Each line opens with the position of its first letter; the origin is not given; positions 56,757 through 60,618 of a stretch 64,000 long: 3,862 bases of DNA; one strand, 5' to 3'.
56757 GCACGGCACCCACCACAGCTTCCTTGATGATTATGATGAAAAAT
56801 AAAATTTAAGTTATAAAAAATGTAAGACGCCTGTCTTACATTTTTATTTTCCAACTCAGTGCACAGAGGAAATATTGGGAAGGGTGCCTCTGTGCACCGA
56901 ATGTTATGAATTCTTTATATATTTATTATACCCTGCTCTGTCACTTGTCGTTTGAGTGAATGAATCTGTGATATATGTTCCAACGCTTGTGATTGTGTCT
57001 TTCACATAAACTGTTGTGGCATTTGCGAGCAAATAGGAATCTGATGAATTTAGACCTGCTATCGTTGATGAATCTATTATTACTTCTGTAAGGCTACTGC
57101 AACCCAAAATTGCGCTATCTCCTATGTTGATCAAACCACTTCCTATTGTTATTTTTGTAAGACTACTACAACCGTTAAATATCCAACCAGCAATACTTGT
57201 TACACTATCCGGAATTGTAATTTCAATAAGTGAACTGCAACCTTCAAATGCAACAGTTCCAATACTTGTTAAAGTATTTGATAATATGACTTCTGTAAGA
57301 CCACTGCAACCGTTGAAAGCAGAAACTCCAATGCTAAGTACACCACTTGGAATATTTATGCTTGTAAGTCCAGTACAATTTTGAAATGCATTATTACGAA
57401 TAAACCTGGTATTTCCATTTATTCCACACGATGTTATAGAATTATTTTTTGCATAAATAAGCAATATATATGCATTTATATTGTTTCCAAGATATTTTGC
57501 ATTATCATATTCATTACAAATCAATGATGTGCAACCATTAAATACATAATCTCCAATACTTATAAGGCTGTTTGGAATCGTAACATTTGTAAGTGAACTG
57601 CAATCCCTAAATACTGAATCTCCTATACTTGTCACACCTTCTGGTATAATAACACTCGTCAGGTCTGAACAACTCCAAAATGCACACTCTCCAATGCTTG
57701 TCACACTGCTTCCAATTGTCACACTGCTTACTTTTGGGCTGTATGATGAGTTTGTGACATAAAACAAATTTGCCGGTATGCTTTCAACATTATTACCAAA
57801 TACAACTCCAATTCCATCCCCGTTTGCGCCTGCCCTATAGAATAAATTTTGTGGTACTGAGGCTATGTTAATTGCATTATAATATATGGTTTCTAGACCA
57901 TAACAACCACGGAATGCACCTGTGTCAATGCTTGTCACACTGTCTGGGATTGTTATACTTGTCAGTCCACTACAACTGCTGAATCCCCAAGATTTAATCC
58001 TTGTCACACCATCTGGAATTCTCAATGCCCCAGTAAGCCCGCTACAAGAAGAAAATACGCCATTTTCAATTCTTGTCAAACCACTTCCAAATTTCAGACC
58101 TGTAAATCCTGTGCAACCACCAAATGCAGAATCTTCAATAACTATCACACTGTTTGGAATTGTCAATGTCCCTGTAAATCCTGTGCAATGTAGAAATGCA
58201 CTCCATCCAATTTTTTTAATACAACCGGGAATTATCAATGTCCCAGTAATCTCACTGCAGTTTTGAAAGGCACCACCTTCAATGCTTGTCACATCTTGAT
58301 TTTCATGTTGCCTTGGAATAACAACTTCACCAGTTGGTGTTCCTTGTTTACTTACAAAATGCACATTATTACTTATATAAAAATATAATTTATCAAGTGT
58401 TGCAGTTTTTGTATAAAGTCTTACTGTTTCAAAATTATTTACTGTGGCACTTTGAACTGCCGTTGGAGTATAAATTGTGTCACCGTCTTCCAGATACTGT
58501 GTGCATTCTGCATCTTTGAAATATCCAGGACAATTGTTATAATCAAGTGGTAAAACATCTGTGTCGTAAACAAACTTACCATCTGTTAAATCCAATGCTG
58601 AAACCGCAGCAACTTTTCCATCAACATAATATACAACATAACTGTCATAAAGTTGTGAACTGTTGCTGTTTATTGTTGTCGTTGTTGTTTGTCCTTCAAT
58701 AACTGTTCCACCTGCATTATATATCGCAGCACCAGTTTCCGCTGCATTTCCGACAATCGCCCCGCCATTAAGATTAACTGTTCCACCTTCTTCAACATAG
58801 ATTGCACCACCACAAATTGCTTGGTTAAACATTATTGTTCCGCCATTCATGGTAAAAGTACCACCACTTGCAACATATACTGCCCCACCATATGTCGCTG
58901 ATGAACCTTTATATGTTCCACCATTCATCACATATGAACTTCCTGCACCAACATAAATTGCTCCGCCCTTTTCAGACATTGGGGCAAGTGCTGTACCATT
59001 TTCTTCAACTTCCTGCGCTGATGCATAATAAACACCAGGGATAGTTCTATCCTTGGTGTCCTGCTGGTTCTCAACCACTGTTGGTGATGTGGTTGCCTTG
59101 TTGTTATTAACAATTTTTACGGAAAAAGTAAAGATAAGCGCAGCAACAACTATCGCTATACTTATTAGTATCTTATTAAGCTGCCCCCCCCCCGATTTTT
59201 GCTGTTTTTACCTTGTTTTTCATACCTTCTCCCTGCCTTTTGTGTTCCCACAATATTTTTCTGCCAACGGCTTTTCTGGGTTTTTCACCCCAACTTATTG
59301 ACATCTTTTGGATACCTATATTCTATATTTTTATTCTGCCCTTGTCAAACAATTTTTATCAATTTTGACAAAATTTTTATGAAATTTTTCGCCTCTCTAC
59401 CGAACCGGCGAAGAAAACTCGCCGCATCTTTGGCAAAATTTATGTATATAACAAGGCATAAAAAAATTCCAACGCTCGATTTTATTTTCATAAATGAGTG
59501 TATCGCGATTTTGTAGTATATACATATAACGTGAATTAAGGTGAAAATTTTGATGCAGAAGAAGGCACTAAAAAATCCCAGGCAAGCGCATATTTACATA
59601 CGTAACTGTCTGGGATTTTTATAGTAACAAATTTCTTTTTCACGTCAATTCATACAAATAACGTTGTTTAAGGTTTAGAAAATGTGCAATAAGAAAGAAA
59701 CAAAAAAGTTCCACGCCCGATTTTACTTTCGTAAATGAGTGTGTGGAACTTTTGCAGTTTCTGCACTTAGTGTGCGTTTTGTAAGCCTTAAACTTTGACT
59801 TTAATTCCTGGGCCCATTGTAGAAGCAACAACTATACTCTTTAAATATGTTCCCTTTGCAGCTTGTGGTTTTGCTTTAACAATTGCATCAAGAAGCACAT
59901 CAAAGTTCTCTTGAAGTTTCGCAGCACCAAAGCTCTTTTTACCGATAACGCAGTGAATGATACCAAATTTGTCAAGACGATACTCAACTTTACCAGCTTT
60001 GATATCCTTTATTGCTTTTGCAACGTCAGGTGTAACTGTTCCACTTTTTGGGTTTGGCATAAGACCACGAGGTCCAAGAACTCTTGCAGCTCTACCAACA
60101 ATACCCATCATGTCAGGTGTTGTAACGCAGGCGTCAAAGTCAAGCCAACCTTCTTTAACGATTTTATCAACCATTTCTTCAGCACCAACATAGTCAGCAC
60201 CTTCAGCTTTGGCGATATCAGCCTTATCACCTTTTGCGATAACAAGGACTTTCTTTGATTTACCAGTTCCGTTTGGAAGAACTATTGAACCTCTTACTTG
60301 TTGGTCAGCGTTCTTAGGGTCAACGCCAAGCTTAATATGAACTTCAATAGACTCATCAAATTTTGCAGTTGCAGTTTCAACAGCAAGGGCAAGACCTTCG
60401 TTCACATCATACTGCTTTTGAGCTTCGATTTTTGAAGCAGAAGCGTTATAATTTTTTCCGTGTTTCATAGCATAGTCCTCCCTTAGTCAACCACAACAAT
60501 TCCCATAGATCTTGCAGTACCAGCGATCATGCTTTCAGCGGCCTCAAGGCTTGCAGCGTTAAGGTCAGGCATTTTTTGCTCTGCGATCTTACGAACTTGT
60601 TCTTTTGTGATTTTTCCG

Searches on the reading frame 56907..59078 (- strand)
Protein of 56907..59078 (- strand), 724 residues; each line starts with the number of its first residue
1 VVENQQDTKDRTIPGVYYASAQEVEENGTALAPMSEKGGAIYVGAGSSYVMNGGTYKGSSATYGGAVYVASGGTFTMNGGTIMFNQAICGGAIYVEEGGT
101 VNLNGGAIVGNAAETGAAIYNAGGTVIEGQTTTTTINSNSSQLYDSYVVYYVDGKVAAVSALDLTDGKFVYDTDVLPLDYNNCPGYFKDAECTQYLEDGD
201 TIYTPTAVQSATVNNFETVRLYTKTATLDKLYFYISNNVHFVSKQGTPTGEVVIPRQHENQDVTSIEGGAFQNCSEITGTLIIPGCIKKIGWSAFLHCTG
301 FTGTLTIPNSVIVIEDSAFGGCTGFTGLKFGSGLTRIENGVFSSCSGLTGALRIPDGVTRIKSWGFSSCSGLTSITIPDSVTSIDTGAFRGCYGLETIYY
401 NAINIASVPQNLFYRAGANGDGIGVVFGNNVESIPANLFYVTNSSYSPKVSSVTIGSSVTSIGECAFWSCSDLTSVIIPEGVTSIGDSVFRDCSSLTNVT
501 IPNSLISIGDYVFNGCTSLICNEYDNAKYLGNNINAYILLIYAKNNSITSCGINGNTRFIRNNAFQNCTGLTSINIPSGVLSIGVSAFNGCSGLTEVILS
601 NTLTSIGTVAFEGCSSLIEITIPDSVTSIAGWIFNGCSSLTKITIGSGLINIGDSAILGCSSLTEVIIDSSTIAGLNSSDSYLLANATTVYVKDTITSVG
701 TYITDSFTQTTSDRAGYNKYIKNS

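Call 69: find_encoding_contigs(protein=window:56907-59078:-, flank=3000, max_places=10)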
Protein seq(724 aa) (724 aa): no gene with exactly this product is on record in the collection.

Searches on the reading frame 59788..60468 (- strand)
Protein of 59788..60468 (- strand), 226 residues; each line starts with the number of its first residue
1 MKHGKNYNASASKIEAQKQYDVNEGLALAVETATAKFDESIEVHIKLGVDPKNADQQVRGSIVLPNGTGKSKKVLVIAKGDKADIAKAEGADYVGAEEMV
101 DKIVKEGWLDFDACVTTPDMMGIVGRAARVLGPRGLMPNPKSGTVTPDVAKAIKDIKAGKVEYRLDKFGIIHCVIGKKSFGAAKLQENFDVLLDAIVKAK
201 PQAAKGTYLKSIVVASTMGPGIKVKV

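Call 24: find_encoding_contigs(protein=window:59788-60468:-, flank=10000, max_places=10)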
Protein window:59788-60468:- (226 aa): 2 contigs read that carry it; 2 places shown.
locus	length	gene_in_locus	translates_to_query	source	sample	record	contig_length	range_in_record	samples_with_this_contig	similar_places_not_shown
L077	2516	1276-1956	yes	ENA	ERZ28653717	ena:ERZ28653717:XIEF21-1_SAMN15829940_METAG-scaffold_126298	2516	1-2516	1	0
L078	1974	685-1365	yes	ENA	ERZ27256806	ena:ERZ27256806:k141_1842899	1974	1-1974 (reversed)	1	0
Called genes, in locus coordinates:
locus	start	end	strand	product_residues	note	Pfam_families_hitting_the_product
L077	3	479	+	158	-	?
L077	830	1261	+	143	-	PF03946:Ribosomal_L11_N, PF00298:Ribosomal_L11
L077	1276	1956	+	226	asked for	PF00687:Ribosomal_L1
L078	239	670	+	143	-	PF03946:Ribosomal_L11_N, PF00298:Ribosomal_L11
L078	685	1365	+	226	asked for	PF00687:Ribosomal_L1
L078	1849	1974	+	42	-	?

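Call 54: search_protein_families(library=pfam, proteins=[window:59788-60468:-])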
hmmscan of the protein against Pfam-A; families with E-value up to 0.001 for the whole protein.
window:59788-60468:- (226 aa): 1 family
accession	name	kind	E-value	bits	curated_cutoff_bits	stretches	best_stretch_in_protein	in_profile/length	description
PF00687.26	Ribosomal_L1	-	1.7e-68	230.6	32.2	1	31-220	3-198/198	Ribosomal protein L1p/L10e family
